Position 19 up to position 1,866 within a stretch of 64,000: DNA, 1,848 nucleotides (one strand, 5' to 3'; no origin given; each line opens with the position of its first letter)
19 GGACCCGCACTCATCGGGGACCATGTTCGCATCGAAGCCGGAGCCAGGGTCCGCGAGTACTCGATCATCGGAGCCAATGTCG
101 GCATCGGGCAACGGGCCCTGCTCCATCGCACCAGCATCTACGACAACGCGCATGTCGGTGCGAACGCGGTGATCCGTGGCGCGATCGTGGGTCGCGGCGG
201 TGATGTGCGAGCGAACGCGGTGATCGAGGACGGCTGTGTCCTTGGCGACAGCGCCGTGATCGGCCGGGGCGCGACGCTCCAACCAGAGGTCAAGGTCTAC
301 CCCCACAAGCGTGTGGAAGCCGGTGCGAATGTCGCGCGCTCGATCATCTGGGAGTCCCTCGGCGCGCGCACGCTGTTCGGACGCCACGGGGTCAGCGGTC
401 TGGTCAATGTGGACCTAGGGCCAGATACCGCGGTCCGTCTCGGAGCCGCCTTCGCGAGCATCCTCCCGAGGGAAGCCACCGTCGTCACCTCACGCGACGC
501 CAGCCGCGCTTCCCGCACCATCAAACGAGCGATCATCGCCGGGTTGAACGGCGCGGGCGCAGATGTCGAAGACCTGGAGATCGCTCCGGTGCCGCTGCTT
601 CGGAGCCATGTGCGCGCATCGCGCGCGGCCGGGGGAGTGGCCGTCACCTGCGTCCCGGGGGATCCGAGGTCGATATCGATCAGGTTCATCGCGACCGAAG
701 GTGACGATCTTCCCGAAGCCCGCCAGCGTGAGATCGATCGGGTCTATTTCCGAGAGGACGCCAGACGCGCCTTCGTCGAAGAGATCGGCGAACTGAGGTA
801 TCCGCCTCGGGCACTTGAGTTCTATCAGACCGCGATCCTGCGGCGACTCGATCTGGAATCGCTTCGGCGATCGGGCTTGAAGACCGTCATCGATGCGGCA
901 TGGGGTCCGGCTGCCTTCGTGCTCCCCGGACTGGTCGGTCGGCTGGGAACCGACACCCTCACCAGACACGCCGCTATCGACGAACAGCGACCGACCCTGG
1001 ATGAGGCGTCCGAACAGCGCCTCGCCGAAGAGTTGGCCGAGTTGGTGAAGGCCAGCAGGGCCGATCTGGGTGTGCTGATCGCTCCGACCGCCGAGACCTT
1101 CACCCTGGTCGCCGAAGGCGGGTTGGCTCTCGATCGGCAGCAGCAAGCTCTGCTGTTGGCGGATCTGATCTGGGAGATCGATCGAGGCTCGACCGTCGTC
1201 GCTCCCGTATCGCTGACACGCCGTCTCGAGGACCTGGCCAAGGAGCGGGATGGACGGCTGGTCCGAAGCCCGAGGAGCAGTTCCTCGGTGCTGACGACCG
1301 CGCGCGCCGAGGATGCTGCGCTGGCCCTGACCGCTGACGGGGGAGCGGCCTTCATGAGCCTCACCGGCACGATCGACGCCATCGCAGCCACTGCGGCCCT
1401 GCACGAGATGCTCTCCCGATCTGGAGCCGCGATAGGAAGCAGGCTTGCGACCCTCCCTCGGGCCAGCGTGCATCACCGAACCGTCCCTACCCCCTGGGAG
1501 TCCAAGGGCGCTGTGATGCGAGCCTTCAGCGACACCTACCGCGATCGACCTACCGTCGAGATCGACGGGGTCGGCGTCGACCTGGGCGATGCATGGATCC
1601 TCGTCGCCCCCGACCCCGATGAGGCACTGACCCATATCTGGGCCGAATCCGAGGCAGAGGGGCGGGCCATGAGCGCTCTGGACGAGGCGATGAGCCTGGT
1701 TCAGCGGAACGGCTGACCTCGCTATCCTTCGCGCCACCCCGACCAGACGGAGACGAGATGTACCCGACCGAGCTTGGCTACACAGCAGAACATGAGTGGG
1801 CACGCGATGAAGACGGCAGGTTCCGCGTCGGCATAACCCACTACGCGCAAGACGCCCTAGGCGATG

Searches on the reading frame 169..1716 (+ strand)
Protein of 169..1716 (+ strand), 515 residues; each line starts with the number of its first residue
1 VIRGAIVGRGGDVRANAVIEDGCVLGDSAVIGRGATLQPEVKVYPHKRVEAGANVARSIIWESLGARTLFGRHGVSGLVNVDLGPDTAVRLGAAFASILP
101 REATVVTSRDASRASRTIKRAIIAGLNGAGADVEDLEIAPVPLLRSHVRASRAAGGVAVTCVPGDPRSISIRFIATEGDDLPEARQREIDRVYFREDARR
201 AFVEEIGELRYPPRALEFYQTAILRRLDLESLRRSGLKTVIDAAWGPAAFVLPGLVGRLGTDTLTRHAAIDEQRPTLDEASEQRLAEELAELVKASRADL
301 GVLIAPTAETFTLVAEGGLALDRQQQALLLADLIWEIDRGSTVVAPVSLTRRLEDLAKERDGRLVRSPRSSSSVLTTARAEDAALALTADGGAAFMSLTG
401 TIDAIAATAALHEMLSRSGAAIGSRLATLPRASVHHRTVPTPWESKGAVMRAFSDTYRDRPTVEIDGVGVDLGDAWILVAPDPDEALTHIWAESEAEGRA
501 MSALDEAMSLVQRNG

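Call 62: search_protein_families(library=pfam, proteins=[window:169-1716:+], max_evalue=0.00001)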
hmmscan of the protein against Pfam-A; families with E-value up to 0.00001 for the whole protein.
window:169-1716:+ (515 aa): 2 families
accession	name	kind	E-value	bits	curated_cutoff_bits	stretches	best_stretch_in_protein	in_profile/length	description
PF02878.22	PGM_PMM_I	-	5.6e-20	71.9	22.5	1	68-199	2-137/138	Phosphoglucomutase/phosphomannomutase, alpha/beta/alpha domain I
PF02879.22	PGM_PMM_II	-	1.3e-09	39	29.3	1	218-317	2-102/103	Phosphoglucomutase/phosphomannomutase, alpha/beta/alpha domain II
